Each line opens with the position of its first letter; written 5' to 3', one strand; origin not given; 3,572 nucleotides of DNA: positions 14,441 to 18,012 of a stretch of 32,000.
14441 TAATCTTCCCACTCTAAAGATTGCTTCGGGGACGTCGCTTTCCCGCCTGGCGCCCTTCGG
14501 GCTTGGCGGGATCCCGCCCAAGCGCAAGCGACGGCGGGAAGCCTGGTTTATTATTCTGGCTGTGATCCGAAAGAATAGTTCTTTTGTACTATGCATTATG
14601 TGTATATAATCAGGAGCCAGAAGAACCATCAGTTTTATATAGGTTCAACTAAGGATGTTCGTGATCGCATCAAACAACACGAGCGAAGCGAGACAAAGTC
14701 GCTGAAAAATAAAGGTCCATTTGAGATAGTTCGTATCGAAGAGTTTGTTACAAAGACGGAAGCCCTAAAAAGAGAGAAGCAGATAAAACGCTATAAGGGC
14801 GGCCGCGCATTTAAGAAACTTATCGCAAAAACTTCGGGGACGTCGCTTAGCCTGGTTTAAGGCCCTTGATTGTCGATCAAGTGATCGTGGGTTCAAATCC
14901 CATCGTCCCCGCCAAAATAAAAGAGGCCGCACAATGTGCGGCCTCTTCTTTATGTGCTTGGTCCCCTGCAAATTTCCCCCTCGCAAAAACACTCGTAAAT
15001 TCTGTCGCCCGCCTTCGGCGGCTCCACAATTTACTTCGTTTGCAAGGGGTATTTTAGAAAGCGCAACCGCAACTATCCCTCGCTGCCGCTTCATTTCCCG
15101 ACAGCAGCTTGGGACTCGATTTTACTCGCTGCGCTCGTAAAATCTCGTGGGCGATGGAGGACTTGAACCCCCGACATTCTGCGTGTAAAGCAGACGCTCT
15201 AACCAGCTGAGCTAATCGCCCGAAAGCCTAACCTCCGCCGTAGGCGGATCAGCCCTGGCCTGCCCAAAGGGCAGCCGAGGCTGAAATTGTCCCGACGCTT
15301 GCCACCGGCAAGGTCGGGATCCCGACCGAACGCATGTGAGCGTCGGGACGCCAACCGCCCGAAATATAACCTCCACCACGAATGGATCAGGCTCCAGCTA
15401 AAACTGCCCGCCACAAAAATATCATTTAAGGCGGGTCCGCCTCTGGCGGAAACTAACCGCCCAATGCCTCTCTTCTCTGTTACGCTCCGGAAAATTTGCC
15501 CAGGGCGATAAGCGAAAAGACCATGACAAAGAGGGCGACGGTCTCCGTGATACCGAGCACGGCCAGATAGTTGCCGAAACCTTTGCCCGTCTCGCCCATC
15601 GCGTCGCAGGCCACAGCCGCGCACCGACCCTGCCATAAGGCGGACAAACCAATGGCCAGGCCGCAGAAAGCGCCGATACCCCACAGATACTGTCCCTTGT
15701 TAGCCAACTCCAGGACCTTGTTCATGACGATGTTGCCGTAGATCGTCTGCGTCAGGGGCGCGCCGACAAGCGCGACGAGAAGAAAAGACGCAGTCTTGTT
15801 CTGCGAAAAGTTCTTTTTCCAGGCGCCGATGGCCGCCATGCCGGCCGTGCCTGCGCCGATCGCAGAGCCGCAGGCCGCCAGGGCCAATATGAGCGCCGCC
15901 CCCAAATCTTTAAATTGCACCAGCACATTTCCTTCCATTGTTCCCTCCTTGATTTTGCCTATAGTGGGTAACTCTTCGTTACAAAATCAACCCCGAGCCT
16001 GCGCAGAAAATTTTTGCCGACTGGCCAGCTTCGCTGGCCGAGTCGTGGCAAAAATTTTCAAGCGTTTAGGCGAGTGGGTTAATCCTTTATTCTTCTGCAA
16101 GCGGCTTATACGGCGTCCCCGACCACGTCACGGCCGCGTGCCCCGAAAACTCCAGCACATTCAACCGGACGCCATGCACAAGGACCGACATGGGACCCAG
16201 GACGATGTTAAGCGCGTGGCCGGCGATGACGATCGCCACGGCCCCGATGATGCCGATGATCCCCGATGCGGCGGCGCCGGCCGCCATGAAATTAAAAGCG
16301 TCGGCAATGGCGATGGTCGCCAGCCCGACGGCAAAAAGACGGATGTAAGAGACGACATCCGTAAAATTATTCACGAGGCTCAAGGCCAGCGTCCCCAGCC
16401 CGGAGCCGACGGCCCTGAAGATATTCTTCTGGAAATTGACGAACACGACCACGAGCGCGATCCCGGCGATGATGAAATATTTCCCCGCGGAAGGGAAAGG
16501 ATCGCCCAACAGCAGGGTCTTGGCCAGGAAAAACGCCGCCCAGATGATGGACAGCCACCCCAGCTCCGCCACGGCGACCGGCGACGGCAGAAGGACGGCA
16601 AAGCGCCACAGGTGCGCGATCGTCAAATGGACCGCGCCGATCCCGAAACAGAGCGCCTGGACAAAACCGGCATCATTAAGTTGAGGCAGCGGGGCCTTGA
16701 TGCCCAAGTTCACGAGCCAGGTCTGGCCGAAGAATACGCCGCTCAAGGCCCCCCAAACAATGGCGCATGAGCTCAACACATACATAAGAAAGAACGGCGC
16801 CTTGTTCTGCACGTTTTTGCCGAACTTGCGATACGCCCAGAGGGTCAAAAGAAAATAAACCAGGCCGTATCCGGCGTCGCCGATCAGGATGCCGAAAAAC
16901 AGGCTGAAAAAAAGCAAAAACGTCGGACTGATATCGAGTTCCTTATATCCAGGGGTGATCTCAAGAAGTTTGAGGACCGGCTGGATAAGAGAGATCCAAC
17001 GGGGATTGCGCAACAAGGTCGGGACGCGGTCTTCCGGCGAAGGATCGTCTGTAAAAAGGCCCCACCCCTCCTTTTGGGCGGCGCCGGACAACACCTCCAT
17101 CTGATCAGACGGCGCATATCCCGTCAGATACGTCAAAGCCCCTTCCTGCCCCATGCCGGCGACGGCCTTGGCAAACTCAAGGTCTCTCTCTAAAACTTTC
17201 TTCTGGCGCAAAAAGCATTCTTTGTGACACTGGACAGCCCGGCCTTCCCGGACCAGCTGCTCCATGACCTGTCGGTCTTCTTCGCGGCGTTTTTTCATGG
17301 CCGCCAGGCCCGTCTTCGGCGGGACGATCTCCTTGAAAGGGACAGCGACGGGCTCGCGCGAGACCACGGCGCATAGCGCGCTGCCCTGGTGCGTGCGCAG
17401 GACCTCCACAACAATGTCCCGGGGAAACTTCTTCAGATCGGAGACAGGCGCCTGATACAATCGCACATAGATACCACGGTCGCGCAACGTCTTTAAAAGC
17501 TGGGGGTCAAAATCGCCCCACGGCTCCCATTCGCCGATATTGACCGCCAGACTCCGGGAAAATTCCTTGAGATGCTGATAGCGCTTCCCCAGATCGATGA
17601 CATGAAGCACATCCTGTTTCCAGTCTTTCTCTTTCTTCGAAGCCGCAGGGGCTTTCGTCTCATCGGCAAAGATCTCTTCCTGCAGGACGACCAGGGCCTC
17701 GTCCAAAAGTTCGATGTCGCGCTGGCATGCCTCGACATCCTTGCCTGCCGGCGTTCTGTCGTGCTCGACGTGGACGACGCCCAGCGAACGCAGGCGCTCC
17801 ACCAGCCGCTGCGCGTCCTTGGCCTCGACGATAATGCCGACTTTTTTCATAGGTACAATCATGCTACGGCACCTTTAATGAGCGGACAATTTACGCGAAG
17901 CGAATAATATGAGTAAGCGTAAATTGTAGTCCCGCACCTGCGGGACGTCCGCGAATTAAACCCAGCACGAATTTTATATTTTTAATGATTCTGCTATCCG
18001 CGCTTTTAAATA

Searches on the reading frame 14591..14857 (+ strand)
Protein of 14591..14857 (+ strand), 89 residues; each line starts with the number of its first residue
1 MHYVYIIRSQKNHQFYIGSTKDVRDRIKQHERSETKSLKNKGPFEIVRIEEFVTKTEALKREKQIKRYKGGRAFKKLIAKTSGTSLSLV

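Call 9: search_protein_families(library=pfam, proteins=[window:14591-14857:+])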
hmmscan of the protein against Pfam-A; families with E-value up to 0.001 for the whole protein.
window:14591-14857:+ (89 aa): 2 families
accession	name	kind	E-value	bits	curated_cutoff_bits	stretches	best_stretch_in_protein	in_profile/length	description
PF01541.30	GIY-YIG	-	1.9e-17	63.7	22.6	1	1-68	1-71/78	GIY-YIG catalytic domain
PF10544.15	T5orf172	-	4e-05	24.5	20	1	3-59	2-57/101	T5orf172 domain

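Call 25: find_homologous_proteins(query=window:14591-14857:+, max_evalue=0.00001)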
Query window:14591-14857:+ (89 aa): 67 proteins with E <= 0.00001 among 72 candidates.
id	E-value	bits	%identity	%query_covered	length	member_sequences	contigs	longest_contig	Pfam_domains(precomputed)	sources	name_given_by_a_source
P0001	7.3e-49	181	99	100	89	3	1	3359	PF01541.31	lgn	-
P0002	5.4e-37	143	78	100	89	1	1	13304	PF01541.31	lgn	-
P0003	8.5e-32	126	71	100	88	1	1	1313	PF01541.31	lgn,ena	-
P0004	1.9e-31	125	76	89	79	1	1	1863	PF01541.31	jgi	jgi:putative endonuclease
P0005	1.2e-29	119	90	75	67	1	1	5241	PF01541.31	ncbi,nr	ncbi:MAG: GIY-YIG nuclease family protein, partial [Candidatus Omnitrophica bacterium]|nr:GIY-YIG nu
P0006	6.9e-29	117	69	93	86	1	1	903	PF10544.16,PF01541.31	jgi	jgi:putative endonuclease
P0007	1.3e-23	100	56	94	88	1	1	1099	PF01541.31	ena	-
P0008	7.6e-23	98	55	94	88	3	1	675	PF01541.31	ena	-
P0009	2.2e-21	93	54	88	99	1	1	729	PF01541.31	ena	-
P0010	2.5e-21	93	60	87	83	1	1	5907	PF10544.16,PF01541.31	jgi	-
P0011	2.2e-20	90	52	94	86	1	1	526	PF10544.16,PF01541.31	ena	-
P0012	4.4e-20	89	55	98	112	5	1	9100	PF01541.31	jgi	-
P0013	8.0e-20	88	56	88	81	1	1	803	PF01541.31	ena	-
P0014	1.1e-19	88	51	98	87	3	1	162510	PF10544.16,PF01541.31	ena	-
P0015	2.0e-19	87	56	87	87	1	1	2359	PF01541.31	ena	-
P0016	2.3e-19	87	54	88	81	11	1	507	PF10544.16,PF01541.31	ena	-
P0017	3.1e-19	86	51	100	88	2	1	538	PF01541.31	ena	-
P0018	3.5e-19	86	53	88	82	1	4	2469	PF01541.31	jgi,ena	-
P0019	5.1e-19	86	55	87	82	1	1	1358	PF01541.31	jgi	jgi:putative endonuclease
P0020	6.2e-19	85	56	87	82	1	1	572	PF01541.31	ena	-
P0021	7.0e-19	85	54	88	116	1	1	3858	PF01541.31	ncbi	-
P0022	1.0e-18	85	56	88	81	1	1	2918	PF01541.31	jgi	jgi:putative endonuclease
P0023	1.5e-18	84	56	88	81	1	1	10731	PF01541.31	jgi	-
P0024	1.7e-18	84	58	89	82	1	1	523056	PF01541.31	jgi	jgi:putative endonuclease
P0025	1.9e-18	84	51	92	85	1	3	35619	PF01541.31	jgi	-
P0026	2.1e-18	84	50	88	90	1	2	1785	PF01541.31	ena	-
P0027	2.4e-18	83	55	88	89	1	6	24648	PF01541.31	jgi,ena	-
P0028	2.9e-18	83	53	88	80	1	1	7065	PF01541.31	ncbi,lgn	-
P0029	2.9e-18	83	53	89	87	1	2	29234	PF01541.31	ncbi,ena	-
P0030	3.9e-18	83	51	88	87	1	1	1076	PF10544.16,PF01541.31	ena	-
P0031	4.1e-18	83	52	91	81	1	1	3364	PF01541.31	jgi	jgi:putative endonuclease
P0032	5.5e-18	82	56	88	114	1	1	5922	PF01541.31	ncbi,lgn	-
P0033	1.2e-17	81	58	88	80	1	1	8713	PF01541.31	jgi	-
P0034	2.1e-17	81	52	96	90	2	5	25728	PF01541.31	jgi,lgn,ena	jgi:putative endonuclease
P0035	2.1e-17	81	47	93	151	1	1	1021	PF01541.31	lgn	-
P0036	2.1e-17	80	53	87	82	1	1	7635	PF01541.31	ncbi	ncbi:MAG: GIY-YIG nuclease family protein [Chitinophagales bacterium]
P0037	2.2e-17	80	52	89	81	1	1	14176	PF01541.31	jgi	jgi:putative endonuclease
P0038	5.0e-17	79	52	89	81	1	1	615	PF01541.31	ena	-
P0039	6.5e-17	79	54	88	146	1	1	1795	PF01541.31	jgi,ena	jgi:putative endonuclease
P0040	9.6e-17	78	53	89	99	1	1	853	PF01541.31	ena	-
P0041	1.5e-16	78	52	92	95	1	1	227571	PF01541.31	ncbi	-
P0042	2.6e-16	77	48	91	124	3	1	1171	PF01541.31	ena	-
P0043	3.9e-16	76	48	91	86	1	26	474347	PF01541.31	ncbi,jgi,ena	jgi:putative endonuclease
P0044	4.7e-16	76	49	90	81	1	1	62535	PF01541.31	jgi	-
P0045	6.8e-16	76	54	88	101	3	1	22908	PF01541.31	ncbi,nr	ncbi:MAG TPA: GIY-YIG nuclease family protein, partial [Bacteroidales bacterium]|nr:GIY-YIG nuclease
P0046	9.9e-16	75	49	87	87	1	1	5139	PF10544.16,PF01541.31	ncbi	-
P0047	1.1e-15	75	49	89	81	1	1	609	PF01541.31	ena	-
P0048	1.5e-15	75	51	87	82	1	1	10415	PF01541.31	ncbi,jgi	jgi:putative endonuclease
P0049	1.5e-15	75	51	87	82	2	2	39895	PF01541.31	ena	-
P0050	3.6e-15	73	50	91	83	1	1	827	PF10544.16,PF01541.31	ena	-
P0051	4.7e-15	73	48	87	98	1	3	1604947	PF01541.31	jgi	jgi:putative endonuclease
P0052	7.7e-15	72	46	90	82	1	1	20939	PF01541.31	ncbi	-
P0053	1.4e-14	71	45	92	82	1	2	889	PF01541.31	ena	-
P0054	2.0e-14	71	44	92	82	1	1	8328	PF01541.31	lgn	-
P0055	1.0e-13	69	49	90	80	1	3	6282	PF01541.31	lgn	-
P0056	1.3e-13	68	47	88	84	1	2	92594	PF10544.16,PF01541.31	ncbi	-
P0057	4.5e-13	67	45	94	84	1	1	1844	PF01541.31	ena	-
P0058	1.7e-12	65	47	88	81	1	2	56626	PF01541.31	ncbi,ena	-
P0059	9.2e-12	63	46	88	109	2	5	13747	PF01541.31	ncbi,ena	-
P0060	1.4e-11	62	46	78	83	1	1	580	PF10544.16,PF01541.31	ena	-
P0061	3.1e-11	61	46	78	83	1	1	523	PF10544.16,PF01541.31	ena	-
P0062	5.4e-11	60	42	94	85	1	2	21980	PF10544.16,PF01541.31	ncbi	-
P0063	5.0e-10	57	45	74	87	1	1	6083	PF01541.31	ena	-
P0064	1.5e-9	55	42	83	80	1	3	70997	PF01541.31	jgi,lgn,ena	-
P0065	3.3e-9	54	49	74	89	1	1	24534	PF01541.31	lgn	-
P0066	5.8e-8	50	40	93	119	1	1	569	PF01541.31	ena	-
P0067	7.5e-8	50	48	75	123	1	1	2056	PF01541.31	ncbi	-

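Call 26: find_encoding_contigs(protein=P0002, flank=2500, max_places=3)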
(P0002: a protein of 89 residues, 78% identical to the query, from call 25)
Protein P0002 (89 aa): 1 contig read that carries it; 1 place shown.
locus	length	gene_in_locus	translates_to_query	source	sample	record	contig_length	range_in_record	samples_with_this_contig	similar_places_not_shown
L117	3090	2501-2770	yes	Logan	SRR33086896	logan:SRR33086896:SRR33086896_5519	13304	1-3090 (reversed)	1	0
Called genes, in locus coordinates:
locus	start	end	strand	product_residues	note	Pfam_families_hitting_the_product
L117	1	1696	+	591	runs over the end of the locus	-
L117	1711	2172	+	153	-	PF00137:ATP-synt_C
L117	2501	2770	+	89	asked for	PF01541:GIY-YIG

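Call 27: find_encoding_contigs(protein=P0024, flank=2500, max_places=3)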
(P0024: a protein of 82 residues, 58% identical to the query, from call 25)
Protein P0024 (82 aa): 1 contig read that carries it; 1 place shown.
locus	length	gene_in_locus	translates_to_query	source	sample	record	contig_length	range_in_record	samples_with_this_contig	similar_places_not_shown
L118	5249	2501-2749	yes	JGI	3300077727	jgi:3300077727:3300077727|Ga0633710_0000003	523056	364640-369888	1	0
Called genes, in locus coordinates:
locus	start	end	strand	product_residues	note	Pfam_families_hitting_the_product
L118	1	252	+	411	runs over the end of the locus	-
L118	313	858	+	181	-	-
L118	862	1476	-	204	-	PF01694:Rhomboid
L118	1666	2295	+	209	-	-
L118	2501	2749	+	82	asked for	PF01541:GIY-YIG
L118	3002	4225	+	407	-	PF05559:DUF763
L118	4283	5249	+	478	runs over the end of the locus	PF01938:TRAM (weak), PF05958:tRNA_U5-meth_tr, PF02475:TRM5-TYW2_MTfase, PF13847:Methyltransf_31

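Call 28: find_encoding_contigs(protein=P0043, flank=2500, max_places=6)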
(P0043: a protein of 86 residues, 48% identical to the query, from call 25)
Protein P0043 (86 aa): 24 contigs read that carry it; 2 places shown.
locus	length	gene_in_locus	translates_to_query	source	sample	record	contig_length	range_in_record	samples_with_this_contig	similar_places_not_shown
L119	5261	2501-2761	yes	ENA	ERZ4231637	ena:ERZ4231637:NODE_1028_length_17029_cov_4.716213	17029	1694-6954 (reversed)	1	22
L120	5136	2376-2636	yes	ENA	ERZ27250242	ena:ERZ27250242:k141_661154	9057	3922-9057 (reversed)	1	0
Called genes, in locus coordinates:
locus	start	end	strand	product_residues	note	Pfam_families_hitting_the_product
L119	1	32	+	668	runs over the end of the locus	PF00535:Glycos_transf_2, PF13641:Glyco_tranf_2_3, PF13632:Glyco_trans_2_3, PF13727:CoA_binding_3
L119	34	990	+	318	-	PF03255:ACCA, PF01039:Carboxyl_trans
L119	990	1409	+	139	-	PF13279:4HBT_2, PF03061:4HBT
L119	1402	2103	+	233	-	PF02592:Vut_1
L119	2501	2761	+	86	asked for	PF01541:GIY-YIG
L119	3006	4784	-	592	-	PF03600:CitMHS, PF00939:Na_sulph_symp (weak), PF02080:TrkA_C, PF00939:Na_sulph_symp, PF03600:CitMHS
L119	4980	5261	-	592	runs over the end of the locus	PF03600:CitMHS, PF16980:CitMHS_2 (weak), PF02080:TrkA_C, PF00939:Na_sulph_symp, PF03600:CitMHS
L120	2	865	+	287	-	?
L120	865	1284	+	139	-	PF13279:4HBT_2, PF03061:4HBT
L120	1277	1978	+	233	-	PF02592:Vut_1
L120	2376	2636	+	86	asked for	PF01541:GIY-YIG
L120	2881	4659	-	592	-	PF03600:CitMHS, PF00939:Na_sulph_symp (weak), PF02080:TrkA_C, PF00939:Na_sulph_symp, PF03600:CitMHS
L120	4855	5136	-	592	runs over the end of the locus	PF03600:CitMHS, PF16980:CitMHS_2 (weak), PF02080:TrkA_C, PF00939:Na_sulph_symp, PF03600:CitMHS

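Call 29: find_encoding_contigs(protein=P0036, flank=2500, max_places=3)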
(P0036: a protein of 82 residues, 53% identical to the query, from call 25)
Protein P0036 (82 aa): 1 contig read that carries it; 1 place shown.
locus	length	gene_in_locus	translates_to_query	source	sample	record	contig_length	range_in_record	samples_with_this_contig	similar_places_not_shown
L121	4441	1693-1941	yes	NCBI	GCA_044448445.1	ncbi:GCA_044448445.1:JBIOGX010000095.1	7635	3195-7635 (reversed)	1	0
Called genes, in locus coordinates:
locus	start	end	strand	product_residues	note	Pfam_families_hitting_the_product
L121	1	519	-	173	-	?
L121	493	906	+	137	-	PF01242:PTPS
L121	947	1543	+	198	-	PF01227:GTP_cyclohydroI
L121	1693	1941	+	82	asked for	PF01541:GIY-YIG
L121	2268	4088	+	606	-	PF24595:DUF7619, PF18962:Por_Secre_tail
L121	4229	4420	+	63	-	PF09957:VapB_antitoxin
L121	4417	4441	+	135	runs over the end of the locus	PF01850:PIN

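Call 40: find_related_loci(query=A3, collection=metagenome_contigs, flank=1500)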
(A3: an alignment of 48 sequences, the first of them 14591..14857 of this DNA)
Query A3 (89 aa) in metagenome_contigs; peptide patterns used: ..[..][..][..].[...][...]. (x = any residue, [..] = any of these).
600 stretches matched a pattern (row limit reached: there are more); 456 encode a relative of the query (tblastn E <= 1e-3); the best 80 are kept; 80 distinct loci.
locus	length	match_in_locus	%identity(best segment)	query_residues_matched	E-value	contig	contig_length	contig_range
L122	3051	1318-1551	55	1-78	3e-27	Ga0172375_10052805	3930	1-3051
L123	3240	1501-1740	54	1-80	2e-26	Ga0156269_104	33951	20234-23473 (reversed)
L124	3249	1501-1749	52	1-83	2e-26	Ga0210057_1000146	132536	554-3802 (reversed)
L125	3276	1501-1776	51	2-89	4e-26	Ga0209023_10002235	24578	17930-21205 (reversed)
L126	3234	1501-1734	58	1-78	8e-26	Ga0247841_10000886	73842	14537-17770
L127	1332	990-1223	55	1-78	2e-25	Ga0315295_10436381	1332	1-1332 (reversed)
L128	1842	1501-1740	48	3-82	4e-25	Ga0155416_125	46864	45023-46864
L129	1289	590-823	55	1-78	3e-25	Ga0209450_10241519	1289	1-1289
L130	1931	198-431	54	2-79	4e-25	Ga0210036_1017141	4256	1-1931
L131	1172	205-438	53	2-79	1e-24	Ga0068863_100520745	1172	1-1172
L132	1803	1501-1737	52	1-79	2e-24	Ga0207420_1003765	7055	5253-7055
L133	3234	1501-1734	55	1-78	3e-24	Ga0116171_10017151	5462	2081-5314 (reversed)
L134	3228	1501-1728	53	1-76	4e-24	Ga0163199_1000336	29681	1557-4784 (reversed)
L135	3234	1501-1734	54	1-78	7e-24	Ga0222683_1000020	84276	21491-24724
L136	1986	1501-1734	54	1-78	9e-24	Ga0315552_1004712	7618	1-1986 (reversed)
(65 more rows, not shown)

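Call 44: search_solved_structures(query=A3, max_evalue=0.01)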
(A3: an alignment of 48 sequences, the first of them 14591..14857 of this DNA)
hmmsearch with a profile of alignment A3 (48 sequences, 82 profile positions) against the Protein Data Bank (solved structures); distinct sequences matched with E-value up to 0.01: 9.
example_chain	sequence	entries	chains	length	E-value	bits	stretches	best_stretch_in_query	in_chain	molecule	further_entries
1zg2_A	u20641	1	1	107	8.2e-17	64.3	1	2-69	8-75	Hypothetical UPF0213 protein BH0048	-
1ywl_A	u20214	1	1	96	4.9e-12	49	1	1-69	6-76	Hypothetical UPF0213 protein EF2693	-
7cq2_A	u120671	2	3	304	1.9e-06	31.1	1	2-64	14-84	Structure-specific endonuclease subunit SLX1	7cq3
7wme_A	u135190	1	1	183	2.3e-06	30.8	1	4-63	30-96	Structure-specific endonuclease subunit SLX1 homolog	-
6seh_C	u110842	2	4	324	1.1e-05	28.7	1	2-48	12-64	Structure-specific endonuclease subunit SLX1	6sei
7cq4_A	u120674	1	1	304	1.8e-05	28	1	2-64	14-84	Structure-specific endonuclease subunit SLX1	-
4xlg_A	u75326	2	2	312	2e-05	27.8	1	2-48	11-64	Structure-specific endonuclease subunit SLX1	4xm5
1mk0_A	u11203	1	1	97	0.00034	23.9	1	4-36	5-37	Intron-associated endonuclease 1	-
1ln0_A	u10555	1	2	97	0.0099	19.2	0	4-36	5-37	intron-associated endonuclease 1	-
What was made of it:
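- On Free-standing GIY-YIG homing endonuclease cassette (for the linked ORF): Its best solved relatives are the minimal bacterial Slx1-like proteins 1zg2 and 1ywl (call 44).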

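Call 55: find_encoding_contigs(protein=P0001, flank=3000, max_places=3)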
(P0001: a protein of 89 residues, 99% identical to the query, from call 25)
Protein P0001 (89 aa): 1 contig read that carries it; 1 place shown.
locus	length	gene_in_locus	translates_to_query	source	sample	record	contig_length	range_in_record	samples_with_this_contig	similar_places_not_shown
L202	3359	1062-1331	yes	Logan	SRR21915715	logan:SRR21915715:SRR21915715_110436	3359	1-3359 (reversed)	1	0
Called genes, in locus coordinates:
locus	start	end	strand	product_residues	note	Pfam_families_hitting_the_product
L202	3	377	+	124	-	?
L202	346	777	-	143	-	-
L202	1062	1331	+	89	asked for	PF01541:GIY-YIG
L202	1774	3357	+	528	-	?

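Call 56: find_encoding_contigs(protein=P0005, flank=3000, max_places=3)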
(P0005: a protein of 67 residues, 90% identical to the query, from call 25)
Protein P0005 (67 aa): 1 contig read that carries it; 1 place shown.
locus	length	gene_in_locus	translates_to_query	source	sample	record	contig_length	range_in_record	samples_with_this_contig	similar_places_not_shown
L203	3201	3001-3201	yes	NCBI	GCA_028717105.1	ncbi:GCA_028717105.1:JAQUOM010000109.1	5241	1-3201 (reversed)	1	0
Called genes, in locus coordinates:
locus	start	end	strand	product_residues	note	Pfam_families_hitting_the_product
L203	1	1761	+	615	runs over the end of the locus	PF01496:V_ATPase_I (faint)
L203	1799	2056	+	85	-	PF01541:GIY-YIG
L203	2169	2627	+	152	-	PF00137:ATP-synt_C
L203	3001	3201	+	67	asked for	PF01541:GIY-YIG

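Call 57: find_encoding_contigs(protein=P0004, flank=2000, max_places=3)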
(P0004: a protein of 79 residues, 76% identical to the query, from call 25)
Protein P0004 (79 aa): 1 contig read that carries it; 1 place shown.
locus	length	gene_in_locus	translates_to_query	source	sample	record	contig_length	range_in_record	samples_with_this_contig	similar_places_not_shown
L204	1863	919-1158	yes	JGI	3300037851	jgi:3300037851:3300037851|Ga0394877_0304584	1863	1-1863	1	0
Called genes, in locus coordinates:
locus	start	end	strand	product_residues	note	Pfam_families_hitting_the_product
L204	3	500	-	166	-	?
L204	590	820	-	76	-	-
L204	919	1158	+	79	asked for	PF01541:GIY-YIG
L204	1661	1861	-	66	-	?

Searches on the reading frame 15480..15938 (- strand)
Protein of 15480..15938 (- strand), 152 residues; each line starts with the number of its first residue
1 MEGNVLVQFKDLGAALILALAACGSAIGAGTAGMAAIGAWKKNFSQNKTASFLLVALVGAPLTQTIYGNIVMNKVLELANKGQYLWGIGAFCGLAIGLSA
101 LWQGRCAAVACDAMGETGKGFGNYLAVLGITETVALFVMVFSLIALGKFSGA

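Call 9: search_protein_families(library=pfam, proteins=[window:15480-15938:-])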
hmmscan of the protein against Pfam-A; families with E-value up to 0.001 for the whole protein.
window:15480-15938:- (152 aa): 1 family
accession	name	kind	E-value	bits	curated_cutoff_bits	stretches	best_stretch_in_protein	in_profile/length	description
PF00137.26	ATP-synt_C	-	6.5e-15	55.6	24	2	87-144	2-59/60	ATP synthase subunit C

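Call 54: find_encoding_contigs(protein=window:15480-15938:-, flank=2500, max_places=8)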
Protein window:15480-15938:- (152 aa): no gene with exactly this product is on record in the collection.
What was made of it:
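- Tried and rejected: Nothing was on record (call 54).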

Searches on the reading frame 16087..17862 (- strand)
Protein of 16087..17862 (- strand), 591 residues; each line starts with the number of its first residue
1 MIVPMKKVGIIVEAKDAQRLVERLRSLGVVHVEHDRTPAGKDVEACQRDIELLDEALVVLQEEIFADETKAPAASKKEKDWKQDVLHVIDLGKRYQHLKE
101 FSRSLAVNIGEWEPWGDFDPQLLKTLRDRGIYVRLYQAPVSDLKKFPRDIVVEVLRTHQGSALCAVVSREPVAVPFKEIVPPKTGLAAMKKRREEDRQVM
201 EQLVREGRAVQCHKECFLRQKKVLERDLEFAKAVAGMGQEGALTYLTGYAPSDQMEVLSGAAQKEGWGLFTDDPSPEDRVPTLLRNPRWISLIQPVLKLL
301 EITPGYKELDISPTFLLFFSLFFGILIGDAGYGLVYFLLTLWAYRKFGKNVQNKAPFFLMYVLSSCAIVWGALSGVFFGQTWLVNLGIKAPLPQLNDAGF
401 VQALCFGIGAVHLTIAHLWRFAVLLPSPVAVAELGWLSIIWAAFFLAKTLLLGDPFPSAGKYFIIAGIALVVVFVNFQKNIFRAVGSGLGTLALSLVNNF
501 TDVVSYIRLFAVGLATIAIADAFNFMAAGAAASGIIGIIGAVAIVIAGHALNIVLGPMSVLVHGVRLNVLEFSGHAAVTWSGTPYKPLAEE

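Call 9: search_protein_families(library=pfam, proteins=[window:16087-17862:-])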
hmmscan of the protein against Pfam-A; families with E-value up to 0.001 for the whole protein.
window:16087-17862:- (591 aa): 1 family
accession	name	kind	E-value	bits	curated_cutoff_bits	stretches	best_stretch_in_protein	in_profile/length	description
PF01496.24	V_ATPase_I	-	1.8e-05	23.4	30.7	0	281-344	352-414/815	V-type ATPase 116kDa subunit family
